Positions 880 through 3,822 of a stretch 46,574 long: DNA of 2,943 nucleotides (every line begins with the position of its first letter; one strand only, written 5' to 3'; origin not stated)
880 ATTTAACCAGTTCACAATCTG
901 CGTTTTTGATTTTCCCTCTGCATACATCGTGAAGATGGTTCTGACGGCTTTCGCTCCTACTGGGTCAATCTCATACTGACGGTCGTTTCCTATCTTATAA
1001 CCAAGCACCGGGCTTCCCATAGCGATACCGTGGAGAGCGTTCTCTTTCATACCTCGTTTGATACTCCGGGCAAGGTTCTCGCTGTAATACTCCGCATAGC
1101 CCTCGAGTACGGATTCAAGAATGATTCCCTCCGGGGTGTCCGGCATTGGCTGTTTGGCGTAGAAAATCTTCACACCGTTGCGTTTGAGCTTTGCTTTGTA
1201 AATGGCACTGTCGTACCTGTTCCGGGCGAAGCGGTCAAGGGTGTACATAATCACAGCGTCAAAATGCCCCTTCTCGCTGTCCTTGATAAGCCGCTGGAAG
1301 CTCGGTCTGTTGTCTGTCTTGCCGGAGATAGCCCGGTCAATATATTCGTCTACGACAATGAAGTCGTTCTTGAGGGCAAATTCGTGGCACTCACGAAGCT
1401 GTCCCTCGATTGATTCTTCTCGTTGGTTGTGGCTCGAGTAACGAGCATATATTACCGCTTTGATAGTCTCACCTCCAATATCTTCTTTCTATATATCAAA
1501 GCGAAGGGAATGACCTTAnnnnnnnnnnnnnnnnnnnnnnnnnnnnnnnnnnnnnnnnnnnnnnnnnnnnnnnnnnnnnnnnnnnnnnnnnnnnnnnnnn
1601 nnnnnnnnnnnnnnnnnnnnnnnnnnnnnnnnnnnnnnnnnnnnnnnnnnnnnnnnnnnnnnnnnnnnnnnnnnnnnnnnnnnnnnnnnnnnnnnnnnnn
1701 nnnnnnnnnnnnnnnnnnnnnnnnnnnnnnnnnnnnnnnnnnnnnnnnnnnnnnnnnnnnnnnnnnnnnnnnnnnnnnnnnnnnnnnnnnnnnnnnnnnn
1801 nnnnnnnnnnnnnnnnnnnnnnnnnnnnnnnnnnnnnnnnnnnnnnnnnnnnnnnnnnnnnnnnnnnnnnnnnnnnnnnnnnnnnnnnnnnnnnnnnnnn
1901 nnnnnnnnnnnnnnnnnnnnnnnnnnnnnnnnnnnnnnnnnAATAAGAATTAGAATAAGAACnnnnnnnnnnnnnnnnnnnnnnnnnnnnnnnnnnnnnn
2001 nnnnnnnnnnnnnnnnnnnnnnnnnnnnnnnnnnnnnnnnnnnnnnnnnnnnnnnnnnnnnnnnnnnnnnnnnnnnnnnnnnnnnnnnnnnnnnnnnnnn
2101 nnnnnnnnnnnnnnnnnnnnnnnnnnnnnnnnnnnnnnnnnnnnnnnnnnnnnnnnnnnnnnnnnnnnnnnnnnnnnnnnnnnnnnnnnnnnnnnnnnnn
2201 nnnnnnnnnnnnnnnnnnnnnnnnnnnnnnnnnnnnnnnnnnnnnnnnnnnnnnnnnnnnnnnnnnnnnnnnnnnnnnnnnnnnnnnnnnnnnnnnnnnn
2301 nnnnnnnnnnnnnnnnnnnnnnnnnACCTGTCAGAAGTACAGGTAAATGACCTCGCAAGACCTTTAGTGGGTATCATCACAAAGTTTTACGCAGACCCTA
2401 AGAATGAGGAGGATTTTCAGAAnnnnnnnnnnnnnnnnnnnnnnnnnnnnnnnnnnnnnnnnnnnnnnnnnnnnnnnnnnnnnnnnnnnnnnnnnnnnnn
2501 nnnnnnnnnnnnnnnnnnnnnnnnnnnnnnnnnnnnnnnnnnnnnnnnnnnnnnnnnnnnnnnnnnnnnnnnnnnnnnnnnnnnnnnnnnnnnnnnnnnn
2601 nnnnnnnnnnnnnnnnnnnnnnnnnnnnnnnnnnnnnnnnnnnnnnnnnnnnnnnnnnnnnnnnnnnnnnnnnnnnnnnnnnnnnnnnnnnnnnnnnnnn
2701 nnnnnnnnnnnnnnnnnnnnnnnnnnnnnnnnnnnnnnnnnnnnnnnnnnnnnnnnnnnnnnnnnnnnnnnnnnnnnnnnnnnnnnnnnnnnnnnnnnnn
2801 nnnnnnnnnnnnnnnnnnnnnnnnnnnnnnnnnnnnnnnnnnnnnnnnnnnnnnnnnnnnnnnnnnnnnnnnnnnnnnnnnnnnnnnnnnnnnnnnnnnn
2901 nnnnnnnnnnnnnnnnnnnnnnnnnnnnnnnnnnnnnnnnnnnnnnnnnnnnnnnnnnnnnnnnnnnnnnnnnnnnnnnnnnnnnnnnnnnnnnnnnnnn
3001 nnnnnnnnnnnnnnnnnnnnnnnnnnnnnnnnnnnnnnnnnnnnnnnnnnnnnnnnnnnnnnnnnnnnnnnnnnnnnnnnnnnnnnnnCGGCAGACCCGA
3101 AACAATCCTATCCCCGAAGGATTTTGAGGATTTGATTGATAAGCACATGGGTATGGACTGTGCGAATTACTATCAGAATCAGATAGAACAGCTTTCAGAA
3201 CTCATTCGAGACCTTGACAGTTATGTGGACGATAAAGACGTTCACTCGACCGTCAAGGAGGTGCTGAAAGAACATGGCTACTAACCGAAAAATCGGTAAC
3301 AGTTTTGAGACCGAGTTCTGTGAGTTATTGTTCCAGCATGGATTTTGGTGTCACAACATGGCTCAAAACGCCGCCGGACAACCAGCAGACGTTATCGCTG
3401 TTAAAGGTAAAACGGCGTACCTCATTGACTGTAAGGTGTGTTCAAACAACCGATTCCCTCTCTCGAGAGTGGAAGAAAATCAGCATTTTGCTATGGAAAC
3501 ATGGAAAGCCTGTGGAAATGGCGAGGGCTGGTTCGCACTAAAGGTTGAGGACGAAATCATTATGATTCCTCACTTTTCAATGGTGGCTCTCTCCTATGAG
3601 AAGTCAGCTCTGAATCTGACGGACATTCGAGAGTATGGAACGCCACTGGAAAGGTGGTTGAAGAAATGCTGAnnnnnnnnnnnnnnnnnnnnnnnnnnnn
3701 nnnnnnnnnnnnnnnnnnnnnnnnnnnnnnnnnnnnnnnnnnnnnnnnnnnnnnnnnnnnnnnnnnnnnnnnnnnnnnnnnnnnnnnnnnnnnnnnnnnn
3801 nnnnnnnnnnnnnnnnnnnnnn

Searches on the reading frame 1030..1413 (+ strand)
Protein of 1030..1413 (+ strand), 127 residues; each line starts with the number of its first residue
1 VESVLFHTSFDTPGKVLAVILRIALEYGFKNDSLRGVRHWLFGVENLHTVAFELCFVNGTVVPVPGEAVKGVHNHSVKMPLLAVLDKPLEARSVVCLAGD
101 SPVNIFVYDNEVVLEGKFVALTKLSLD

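Call 76: find_encoding_contigs(protein=window:1030-1413:+, flank=10000, max_places=4)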
Protein window:1030-1413:+ (127 aa): no gene with exactly this product is on record in the collection.

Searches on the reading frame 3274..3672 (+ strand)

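Call 44: search_protein_families(library=phrogs, proteins=[window:3274-3672:+], max_evalue=0.0001)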
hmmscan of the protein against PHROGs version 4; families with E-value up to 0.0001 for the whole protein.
window:3274-3672:+ (132 aa): 1 family
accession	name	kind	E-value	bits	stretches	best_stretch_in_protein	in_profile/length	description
phrog_843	-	DNA, RNA and nucleotide metabolism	1.6e-10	41.8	1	33-126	54-150/177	Holliday junction resolvase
